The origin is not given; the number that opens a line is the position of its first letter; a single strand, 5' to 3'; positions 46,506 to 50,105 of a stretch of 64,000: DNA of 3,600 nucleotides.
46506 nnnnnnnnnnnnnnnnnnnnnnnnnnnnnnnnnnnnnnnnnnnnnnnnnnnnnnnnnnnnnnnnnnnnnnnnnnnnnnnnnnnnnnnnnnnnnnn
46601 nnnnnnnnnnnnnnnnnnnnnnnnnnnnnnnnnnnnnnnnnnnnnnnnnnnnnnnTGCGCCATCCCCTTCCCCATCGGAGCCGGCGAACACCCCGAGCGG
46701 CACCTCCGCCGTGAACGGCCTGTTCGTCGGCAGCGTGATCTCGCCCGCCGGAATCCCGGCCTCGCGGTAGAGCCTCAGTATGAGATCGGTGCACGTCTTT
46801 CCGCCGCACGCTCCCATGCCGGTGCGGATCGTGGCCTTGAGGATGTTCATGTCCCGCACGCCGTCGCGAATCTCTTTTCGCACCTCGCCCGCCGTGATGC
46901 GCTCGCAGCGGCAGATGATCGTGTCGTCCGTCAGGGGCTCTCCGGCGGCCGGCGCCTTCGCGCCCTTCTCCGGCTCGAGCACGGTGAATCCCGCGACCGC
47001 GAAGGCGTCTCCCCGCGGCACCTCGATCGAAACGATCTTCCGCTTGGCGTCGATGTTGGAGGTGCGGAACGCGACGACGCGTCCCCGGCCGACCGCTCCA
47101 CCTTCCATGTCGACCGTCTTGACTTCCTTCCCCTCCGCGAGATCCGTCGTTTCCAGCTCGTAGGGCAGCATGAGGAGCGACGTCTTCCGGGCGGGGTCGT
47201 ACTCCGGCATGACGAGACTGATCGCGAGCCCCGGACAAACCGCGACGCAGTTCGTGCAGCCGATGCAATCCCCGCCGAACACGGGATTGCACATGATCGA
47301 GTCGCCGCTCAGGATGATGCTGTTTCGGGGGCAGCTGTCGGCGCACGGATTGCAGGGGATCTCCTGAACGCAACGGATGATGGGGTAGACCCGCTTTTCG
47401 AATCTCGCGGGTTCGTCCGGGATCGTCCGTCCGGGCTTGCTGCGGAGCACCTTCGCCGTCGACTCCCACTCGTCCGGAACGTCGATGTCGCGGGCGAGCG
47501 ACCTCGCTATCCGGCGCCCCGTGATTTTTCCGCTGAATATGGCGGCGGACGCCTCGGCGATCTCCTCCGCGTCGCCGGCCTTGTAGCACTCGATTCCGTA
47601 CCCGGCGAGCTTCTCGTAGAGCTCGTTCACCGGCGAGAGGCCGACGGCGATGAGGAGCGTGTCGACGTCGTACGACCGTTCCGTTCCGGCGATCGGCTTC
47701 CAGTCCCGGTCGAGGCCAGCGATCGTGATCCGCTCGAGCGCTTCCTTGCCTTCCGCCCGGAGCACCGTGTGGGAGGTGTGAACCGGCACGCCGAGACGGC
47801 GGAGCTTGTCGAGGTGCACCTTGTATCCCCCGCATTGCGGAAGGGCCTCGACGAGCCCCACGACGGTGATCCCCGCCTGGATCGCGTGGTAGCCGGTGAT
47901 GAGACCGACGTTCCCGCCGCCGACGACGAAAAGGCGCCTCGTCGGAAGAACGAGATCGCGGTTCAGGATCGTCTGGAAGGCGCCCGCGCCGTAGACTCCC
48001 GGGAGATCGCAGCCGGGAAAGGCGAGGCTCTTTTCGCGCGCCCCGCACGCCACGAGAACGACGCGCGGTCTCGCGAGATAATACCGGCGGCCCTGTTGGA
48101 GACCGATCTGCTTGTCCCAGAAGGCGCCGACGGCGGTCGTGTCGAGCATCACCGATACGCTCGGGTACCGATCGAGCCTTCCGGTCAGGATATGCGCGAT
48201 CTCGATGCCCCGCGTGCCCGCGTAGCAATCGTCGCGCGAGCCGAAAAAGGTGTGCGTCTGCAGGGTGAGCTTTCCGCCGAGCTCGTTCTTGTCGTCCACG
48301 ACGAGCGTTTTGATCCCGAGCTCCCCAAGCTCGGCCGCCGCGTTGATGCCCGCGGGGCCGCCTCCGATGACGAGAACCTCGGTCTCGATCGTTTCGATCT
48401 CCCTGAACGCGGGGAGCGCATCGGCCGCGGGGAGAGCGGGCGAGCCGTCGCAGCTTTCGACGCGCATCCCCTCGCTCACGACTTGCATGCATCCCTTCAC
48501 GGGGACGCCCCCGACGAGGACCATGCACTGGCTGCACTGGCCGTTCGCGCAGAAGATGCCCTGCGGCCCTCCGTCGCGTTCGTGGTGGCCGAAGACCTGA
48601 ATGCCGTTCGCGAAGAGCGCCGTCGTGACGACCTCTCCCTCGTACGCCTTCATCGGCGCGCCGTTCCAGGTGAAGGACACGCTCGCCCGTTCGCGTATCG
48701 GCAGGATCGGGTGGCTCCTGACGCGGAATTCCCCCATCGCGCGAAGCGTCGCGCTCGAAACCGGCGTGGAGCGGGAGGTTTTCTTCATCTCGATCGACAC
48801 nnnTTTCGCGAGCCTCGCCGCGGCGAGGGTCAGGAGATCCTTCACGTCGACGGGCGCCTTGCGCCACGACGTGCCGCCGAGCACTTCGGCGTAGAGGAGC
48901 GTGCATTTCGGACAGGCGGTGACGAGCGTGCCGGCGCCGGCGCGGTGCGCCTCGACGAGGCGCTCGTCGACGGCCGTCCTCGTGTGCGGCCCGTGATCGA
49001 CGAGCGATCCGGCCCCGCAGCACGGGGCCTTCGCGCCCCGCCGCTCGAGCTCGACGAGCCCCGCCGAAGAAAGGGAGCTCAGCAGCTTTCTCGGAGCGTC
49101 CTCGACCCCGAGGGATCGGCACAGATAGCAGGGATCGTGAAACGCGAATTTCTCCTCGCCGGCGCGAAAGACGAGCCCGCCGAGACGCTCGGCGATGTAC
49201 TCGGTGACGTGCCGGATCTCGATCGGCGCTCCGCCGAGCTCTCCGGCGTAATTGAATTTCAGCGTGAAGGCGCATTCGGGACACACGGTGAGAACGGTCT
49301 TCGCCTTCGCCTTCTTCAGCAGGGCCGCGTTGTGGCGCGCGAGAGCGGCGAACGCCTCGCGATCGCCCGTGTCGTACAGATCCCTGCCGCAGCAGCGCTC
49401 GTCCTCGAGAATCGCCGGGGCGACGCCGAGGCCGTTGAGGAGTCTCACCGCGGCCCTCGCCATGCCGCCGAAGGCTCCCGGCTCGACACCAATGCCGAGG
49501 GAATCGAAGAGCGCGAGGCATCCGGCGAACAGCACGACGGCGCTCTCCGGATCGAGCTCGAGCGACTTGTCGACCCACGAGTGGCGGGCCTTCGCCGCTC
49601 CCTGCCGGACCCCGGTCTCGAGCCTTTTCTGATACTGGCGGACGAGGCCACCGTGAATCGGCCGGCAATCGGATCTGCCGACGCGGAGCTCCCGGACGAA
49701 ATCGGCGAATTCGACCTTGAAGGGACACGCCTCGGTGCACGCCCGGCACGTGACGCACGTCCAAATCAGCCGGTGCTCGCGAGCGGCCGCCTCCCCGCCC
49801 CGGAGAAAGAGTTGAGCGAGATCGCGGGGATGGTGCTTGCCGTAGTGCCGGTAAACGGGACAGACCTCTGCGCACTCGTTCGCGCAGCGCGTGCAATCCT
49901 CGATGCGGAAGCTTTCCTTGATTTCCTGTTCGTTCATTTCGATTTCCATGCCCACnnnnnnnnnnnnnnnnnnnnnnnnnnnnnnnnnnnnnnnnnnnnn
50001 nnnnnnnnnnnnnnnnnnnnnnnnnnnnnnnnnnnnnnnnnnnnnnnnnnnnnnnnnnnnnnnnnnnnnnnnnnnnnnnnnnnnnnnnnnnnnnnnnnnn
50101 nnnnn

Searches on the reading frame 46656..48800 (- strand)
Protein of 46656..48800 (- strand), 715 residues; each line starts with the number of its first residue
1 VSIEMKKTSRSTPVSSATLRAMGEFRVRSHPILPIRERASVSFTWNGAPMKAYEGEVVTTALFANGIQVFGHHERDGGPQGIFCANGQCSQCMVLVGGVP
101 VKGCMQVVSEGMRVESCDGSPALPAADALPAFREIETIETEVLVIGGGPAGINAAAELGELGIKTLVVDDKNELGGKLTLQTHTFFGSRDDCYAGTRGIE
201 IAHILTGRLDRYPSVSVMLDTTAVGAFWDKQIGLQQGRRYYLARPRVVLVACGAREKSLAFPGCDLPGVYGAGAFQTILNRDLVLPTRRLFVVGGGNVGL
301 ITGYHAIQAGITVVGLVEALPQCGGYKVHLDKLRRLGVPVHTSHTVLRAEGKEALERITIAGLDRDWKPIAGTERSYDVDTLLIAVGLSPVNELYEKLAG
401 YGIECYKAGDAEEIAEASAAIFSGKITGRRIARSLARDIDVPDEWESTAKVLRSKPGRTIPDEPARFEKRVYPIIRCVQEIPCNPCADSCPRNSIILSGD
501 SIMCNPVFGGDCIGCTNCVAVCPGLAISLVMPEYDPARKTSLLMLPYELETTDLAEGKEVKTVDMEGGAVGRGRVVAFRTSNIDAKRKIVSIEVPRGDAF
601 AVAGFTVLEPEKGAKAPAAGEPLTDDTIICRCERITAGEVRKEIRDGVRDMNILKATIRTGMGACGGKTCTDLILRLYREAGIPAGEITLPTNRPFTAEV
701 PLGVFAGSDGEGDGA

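Call 12: search_protein_families(library=pfam, proteins=[window:46656-48800:-])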
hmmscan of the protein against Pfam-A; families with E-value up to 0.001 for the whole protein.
window:46656-48800:- (715 aa): 12 families
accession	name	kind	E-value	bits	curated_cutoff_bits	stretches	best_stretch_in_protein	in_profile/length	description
PF07992.20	Pyr_redox_2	-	5.6e-23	82.2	26.1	1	141-405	2-251/291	Pyridine nucleotide-disulphide oxidoreductase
PF13510.11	Fer2_4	-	1.3e-22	80.1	22.8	1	39-116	2-79/82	2Fe-2S iron-sulfur cluster binding domain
PF12831.13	FAD_oxidored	-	3.5e-09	36.9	27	1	141-184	1-44/416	FAD dependent oxidoreductase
PF04324.20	Fer2_BFD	-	2.5e-08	34.6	26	1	628-676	1-46/50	BFD-like [2Fe-2S] binding domain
PF13450.12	NAD_binding_8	-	2.5e-08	34.5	21.9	1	144-180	1-37/68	NAD(P)-binding Rossmann-like domain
PF00070.33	Pyr_redox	-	3.1e-08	34.5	22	0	289-360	1-79/82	Pyridine nucleotide-disulphide oxidoreductase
PF03486.20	HI0933_like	-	4.1e-07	30.1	50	1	141-180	2-41/244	HI0933-like protein Rossmann domain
PF01494.25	FAD_binding_3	-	2.5e-06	27.4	22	1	139-172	1-34/349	FAD binding domain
PF00890.30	FAD_binding_2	-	8.4e-05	22.4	20.4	1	142-178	2-38/414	FAD binding domain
PF01946.23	Thi4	-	9e-05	22.3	26.2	1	136-179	14-58/235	Thi4 family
PF13738.12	Pyr_redox_3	-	0.00032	20.5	30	1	143-175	1-33/305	Pyridine nucleotide-disulphide oxidoreductase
PF01134.28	GIDA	-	0.00084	18.9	22.1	1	142-171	2-31/391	Glucose inhibited division protein A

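Call 55: search_protein_families(library=ncbifam, proteins=[window:46656-48800:-], max_evalue=0.00001)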
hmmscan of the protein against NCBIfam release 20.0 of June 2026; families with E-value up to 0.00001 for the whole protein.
window:46656-48800:- (715 aa): 26 families (the best 25 are shown)
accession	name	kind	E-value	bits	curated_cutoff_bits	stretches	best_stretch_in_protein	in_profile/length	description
TIGR01372.1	soxA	subfamily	2.7e-41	141.3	1164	2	133-397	162-429/996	sarcosine oxidase subunit alpha family protein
NF009410.0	PRK12771.1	subfamily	7.4e-15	54.5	516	1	140-401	139-393/566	NAD(P)-binding protein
NF041087.1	bile_acid_BaiCD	equivalog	9.7e-15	53.7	825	1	109-429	352-640/642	bile acid Fe-S flavoenzyme BaiCD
TIGR03997.1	mycofact_OYE_2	equivalog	5.9e-14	51.4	793.15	1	139-431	379-645/645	mycofactocin system FadH/OYE family oxidoreductase 2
NF045599.1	bili_reduct_long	exception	1e-11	43.9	750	1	244-424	465-634/641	bilirubin reductase, long form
NF009408.0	PRK12769.1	equivalog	2.7e-11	42.3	1003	0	484-538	62-113/659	formate-dependent uric acid utilization protein AegA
TIGR01292.1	TRX_reduct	equivalog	4.2e-11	42.2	343.45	1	141-398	2-246/300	thioredoxin-disulfide reductase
TIGR01350.1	lipoamide_DH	equivalog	1.7e-10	40.2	408.8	0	140-176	2-37/461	dihydrolipoyl dehydrogenase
NF040770.1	hetero_SS_HdrA2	exception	3.4e-10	38.7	1100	1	136-186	136-186/777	CoB-CoM heterodisulfide reductase HdrA2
TIGR02374.1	nitri_red_nirB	equivalog_domain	2.6e-09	36.1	578.35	0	591-677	383-464/794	nitrite reductase large subunit NirB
TIGR03377.1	glycerol3P_GlpA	equivalog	3.7e-09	35.7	552.8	1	623-685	417-480/530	anaerobic glycerol-3-phosphate dehydrogenase subunit GlpA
NF008313.0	PRK11101.1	equivalog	6.1e-08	31.7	425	0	623-671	427-476/548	anaerobic glycerol-3-phosphate dehydrogenase subunit A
TIGR01318.1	gltD_gamma_fam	subfamily_domain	1.5e-07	30.4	482.95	0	130-184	132-186/467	glutamate synthase, small subunit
NF009409.0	PRK12770.1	subfamily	1.8e-07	30.5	343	1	139-409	18-304/360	putative glutamate synthase subunit beta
TIGR03140.1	AhpF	equivalog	2.2e-07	29.8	502.9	1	139-395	212-455/515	alkyl hydroperoxide reductase subunit F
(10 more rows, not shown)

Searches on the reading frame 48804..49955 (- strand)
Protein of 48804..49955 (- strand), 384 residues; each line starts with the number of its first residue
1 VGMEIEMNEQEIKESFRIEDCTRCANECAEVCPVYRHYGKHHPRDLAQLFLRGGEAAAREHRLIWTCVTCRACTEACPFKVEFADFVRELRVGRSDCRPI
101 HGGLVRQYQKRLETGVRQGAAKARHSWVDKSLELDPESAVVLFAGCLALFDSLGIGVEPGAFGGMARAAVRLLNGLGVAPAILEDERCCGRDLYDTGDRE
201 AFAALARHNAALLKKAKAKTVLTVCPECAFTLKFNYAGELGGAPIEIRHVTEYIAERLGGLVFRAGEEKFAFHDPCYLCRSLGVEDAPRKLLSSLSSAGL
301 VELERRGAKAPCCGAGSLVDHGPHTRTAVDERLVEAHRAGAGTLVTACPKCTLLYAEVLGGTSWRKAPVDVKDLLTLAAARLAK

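Call 12: search_protein_families(library=pfam, proteins=[window:48804-49955:-])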
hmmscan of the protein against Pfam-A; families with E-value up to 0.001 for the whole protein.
window:48804-49955:- (384 aa): 5 families
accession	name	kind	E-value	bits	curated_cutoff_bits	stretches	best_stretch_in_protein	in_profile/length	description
PF02754.22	CCG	-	1.9e-25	89.2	20.6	2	140-233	1-85/85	Cysteine-rich domain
PF13183.11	Fer4_8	-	9.2e-11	42.6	27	1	18-81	2-68/68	4Fe-4S dicluster domain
PF13534.11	Fer4_17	-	3.3e-06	28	22.2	1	21-80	2-59/61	4Fe-4S dicluster domain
PF13187.11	Fer4_9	-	2.3e-05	24.8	27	1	21-79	2-49/52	4Fe-4S dicluster domain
PF13237.11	Fer4_10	-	3.3e-05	24.2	25.5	1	19-78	7-53/53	4Fe-4S dicluster domain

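Call 55: search_protein_families(library=ncbifam, proteins=[window:48804-49955:-], max_evalue=0.00001)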
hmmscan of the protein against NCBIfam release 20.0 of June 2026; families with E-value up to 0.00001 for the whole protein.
window:48804-49955:- (384 aa): 12 families
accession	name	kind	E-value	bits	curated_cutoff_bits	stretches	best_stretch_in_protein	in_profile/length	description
NF004898.0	PRK06259.1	equivalog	1.9e-39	135.7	385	1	8-377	123-483/488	fumarate reductase (CoM/CoB) subunit TfrB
NF045670.1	quin_L_LdhH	equivalog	4.3e-38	131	800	2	135-374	464-701/706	L-lactate dehydrogenase (quinone) large subunit LdhH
NF008369.0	PRK11168.1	equivalog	8.6e-20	71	278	1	136-353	165-378/401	anaerobic glycerol-3-phosphate dehydrogenase subunit C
NF045663.1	diclust_near_Sec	equivalog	3.2e-15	55.3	530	2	187-351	458-614/759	pyridine nucleotide-disulfide oxidoreductase/dicluster-binding protein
TIGR03379.1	glycerol3P_GlpC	equivalog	7.8e-12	44.6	279.9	1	167-351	181-373/397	anaerobic glycerol-3-phosphate dehydrogenase subunit GlpC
NF045724.1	ferredox_TmcB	equivalog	1e-08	34.2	735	1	196-351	235-400/430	electron transfer complex ferredoxin TmcB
NF008434.0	PRK11274.1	equivalog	1.1e-08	34.5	333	0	12-88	15-96/409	glycolate oxidase subunit GlcF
TIGR00273.1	TIGR00273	equivalog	1.1e-07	31.1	444.8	1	19-92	293-370/432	LutB/LldF family L-lactate oxidation iron-sulfur protein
TIGR03288.1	CoB_CoM_SS_B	equivalog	3.4e-07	29.8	345.15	0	268-355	144-237/290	CoB--CoM heterodisulfide reductase subunit B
NF045796.1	DsrK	equivalog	4.4e-07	28.9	400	0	250-318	302-373/453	sulfate reduction electron transfer complex DsrMKJOP subunit DsrK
TIGR03290.1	CoB_CoM_SS_C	equivalog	8.7e-07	29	160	1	19-91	2-72/144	CoB--CoM heterodisulfide reductase subunit C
NF041890.1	hdrC_Methbact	equivalog_domain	2.6e-06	27.1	270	1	16-80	26-87/192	ferredoxin:CoB-CoM heterodisulfide reductase subunit HdrC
